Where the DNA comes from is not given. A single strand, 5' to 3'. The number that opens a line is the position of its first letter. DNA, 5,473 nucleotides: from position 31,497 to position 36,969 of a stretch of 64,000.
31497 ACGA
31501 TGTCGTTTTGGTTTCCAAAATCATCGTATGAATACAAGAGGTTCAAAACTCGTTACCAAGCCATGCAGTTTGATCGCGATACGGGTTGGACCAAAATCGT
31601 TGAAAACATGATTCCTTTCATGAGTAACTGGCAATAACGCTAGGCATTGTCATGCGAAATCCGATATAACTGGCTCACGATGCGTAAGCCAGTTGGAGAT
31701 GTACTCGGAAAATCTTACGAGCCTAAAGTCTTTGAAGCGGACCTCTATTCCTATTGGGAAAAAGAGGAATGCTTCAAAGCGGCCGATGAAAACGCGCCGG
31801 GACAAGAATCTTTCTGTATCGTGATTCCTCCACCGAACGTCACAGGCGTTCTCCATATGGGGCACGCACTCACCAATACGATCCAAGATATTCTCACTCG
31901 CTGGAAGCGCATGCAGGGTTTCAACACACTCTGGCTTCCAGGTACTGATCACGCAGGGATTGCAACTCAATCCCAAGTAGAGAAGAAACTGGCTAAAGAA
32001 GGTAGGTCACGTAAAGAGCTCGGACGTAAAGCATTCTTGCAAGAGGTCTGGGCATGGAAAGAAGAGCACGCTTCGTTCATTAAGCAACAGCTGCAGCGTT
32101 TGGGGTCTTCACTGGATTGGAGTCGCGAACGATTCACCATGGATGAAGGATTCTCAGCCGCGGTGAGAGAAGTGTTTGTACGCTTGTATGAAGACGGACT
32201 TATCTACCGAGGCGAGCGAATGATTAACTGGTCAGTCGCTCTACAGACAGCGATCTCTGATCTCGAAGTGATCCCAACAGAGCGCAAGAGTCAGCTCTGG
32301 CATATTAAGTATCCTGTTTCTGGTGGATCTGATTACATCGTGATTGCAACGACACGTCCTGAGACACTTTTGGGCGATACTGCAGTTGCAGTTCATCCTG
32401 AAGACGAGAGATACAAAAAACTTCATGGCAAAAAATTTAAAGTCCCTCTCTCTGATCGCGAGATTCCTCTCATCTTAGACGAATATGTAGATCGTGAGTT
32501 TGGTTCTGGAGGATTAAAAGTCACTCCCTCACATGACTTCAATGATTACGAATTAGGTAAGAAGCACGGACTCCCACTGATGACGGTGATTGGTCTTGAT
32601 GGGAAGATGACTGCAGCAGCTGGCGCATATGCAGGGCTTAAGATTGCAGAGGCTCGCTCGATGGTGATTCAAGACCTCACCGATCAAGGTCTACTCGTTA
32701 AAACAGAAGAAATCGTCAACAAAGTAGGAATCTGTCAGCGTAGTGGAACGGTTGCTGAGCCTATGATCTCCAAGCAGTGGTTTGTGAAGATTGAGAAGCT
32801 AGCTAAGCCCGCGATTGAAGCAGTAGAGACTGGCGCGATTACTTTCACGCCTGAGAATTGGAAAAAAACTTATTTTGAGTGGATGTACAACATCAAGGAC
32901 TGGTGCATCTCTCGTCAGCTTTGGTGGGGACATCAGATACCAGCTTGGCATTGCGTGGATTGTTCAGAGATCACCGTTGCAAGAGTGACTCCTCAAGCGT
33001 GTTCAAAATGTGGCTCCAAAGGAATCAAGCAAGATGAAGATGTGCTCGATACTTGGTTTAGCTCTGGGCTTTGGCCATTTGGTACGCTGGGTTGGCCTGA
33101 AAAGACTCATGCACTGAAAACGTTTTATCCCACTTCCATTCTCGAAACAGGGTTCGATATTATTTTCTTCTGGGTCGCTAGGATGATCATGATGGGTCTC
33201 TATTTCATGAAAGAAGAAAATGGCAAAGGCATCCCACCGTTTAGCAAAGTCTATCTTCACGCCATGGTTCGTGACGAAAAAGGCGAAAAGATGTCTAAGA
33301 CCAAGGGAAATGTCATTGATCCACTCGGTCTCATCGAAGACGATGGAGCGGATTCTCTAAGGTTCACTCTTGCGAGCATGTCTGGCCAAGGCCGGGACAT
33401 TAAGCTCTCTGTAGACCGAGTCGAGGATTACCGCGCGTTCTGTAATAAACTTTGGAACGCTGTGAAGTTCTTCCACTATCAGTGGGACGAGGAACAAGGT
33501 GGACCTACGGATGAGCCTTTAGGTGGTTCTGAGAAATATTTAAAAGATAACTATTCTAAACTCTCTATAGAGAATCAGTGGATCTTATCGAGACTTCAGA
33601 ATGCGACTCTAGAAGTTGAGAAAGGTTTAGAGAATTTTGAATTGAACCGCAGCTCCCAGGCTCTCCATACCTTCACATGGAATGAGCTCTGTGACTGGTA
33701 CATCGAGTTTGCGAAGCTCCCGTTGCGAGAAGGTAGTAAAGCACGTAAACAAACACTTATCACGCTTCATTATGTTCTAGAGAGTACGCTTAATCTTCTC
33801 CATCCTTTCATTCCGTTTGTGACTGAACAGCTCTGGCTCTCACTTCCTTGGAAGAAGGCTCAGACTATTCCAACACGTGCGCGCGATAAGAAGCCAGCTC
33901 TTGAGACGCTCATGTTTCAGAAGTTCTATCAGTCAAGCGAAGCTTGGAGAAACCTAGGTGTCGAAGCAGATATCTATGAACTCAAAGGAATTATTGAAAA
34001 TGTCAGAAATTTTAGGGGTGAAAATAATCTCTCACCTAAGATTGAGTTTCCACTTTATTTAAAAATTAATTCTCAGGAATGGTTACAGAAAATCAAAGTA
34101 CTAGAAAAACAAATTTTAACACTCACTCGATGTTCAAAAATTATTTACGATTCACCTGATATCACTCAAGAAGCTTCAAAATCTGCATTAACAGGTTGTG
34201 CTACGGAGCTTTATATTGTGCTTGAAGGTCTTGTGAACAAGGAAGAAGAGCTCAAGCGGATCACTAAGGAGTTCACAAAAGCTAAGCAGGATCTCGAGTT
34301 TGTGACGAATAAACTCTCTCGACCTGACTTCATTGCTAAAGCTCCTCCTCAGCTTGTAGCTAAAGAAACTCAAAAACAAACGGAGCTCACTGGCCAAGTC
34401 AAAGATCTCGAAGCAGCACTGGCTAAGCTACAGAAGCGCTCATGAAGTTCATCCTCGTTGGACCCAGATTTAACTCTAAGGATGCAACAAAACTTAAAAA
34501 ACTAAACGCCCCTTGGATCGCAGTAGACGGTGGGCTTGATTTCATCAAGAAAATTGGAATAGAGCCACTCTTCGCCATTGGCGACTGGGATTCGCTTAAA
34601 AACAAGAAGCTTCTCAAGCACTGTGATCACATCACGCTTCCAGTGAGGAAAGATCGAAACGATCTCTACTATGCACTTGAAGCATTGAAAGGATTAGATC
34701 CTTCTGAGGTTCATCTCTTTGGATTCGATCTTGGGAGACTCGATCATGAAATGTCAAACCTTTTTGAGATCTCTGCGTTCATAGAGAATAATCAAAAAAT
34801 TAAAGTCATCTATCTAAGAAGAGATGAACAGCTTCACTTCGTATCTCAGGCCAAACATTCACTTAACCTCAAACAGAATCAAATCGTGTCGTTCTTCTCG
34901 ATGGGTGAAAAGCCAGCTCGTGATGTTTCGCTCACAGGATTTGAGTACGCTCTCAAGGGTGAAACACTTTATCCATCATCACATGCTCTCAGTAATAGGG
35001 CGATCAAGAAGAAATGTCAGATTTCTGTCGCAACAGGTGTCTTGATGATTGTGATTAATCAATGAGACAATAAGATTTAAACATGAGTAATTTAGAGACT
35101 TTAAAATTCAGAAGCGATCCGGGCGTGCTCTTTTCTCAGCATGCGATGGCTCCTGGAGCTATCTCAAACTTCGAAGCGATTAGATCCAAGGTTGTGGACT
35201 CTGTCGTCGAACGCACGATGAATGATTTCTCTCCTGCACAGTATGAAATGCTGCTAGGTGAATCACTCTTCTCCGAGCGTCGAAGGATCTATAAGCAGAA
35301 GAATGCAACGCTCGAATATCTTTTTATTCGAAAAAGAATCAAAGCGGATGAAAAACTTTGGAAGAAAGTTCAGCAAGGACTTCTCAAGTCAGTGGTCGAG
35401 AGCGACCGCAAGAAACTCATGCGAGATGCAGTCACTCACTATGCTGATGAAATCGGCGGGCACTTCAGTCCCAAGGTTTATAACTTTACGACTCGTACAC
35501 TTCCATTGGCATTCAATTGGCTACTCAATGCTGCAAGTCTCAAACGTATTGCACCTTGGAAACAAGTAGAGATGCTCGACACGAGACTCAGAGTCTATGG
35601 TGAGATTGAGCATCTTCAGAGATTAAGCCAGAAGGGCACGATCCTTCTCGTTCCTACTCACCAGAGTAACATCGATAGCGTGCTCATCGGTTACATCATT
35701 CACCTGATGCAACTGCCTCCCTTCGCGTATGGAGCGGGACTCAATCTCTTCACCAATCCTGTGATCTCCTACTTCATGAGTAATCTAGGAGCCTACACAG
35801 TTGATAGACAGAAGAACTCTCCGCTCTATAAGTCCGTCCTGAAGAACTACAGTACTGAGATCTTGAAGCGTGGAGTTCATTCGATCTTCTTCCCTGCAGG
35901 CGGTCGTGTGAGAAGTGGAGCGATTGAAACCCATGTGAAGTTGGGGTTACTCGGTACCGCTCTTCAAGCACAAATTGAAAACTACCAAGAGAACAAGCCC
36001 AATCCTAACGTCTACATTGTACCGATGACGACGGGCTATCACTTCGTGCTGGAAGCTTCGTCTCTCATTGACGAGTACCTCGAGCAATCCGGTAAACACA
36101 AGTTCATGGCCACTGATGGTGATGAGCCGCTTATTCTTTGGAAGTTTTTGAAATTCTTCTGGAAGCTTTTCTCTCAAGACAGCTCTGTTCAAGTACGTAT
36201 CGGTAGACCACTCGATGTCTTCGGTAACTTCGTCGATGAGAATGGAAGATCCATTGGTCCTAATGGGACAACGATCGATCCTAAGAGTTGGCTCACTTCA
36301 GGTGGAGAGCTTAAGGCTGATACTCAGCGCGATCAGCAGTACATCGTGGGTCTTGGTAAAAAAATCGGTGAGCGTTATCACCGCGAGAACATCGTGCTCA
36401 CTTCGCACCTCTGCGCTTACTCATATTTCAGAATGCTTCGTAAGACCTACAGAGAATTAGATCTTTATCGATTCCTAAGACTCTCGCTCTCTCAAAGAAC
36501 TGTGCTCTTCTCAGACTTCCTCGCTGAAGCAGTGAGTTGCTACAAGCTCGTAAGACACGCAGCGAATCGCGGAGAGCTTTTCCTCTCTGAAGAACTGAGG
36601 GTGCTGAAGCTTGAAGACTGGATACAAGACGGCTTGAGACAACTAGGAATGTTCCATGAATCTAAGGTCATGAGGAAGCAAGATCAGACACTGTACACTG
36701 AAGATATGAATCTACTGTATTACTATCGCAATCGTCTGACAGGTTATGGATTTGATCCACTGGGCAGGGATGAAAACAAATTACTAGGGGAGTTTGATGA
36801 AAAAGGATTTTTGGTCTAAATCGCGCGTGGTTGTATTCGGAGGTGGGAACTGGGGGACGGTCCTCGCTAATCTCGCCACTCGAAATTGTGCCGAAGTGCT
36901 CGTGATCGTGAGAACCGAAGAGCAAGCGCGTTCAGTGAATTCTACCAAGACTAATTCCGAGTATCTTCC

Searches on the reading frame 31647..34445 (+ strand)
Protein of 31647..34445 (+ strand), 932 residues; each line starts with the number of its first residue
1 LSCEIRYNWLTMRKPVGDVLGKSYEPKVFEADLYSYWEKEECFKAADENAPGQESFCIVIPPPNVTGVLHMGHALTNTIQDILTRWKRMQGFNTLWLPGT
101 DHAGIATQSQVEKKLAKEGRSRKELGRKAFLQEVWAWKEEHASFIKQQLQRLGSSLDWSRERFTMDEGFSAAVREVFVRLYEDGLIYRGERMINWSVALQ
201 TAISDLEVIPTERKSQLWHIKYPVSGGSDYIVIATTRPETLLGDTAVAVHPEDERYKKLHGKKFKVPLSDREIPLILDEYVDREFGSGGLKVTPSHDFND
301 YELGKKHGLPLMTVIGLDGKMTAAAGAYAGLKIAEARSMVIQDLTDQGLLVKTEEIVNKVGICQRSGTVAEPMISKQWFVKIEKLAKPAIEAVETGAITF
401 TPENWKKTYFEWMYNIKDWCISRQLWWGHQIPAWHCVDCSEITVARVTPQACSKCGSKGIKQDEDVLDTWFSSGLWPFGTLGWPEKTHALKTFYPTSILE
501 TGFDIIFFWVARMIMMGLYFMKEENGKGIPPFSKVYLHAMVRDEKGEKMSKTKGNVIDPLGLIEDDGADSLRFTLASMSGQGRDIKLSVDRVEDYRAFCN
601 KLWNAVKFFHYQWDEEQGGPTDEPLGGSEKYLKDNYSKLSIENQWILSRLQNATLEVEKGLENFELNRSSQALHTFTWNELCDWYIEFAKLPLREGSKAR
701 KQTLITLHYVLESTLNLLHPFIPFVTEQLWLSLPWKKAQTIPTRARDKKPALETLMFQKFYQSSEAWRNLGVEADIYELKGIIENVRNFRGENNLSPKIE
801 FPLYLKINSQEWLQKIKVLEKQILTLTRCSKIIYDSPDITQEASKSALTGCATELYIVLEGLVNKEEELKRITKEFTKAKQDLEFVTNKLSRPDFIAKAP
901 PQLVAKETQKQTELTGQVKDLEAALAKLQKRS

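Call 46: search_protein_families(library=pfam, proteins=[window:31647-34445:+], max_evalue=0.001)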
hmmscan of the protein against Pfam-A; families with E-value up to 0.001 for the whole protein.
window:31647-34445:+ (932 aa): 6 families
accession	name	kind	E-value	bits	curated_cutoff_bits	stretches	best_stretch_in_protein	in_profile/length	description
PF00133.28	tRNA-synt_1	-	3.6e-149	497.5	22.7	1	33-588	2-414/414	tRNA synthetases class I (I, L, M and V)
PF08264.19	Anticodon_1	-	3.6e-31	108.5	25.1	1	643-800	1-143/148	Anticodon-binding domain of tRNA ligase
PF09334.17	tRNA-synt_1g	-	1.8e-23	83.4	20.1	3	62-207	7-134/391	tRNA synthetases class I (M)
PF10458.14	Val_tRNA-synt_C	-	1.3e-10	41.8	25.9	1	866-929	3-66/66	Valyl tRNA synthetase tRNA binding arm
PF13603.12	tRNA-synt_1_2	-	2.5e-10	40.6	25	1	261-321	86-146/185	Leucyl-tRNA synthetase, editing domain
PF01406.26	tRNA-synt_1e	-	0.00036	20.4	27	0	531-577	236-282/301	tRNA synthetases class I (C) catalytic domain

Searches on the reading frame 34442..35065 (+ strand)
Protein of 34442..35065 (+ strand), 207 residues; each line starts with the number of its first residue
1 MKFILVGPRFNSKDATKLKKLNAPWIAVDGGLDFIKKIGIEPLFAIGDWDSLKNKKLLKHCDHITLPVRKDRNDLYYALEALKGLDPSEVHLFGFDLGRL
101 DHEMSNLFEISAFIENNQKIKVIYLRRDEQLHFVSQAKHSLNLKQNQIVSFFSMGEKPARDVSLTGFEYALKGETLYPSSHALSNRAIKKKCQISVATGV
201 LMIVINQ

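Call 46: search_protein_families(library=pfam, proteins=[window:34442-35065:+], max_evalue=0.001)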
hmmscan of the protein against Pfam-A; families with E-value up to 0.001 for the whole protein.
window:34442-35065:+ (207 aa): 2 families
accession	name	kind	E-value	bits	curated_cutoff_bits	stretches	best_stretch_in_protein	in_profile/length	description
PF04263.21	TPK_catalytic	-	1.8e-14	54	30.7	1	22-121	8-112/113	Thiamin pyrophosphokinase, catalytic domain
PF04265.19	TPK_B1_binding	-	7.7e-07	29.1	22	1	139-201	2-67/67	Thiamin pyrophosphokinase, vitamin B1 binding domain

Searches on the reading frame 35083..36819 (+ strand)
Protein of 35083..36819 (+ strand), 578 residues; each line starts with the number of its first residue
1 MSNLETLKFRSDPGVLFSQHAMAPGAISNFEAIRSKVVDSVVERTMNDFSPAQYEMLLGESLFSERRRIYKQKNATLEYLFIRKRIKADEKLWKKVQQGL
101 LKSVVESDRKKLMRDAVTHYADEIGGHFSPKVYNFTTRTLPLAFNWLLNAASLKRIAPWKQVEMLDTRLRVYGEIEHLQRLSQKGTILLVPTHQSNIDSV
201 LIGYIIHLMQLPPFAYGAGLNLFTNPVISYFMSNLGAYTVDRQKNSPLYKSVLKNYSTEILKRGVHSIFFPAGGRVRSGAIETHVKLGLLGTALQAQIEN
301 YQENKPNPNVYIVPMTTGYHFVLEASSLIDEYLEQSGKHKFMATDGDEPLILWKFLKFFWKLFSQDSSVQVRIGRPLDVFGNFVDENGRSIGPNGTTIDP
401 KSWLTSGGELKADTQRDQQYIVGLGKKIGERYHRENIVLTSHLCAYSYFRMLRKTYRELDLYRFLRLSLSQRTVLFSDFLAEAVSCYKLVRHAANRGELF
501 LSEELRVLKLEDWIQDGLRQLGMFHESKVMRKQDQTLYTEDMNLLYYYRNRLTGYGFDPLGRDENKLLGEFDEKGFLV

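Call 46: search_protein_families(library=pfam, proteins=[window:35083-36819:+], max_evalue=0.001)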
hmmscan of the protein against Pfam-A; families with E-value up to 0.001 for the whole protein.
window:35083-36819:+ (578 aa): 1 family
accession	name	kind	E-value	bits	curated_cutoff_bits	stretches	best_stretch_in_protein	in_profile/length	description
PF01553.26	Acyltransferase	-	8.5e-17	61.6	23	1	175-316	4-130/132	Acyltransferase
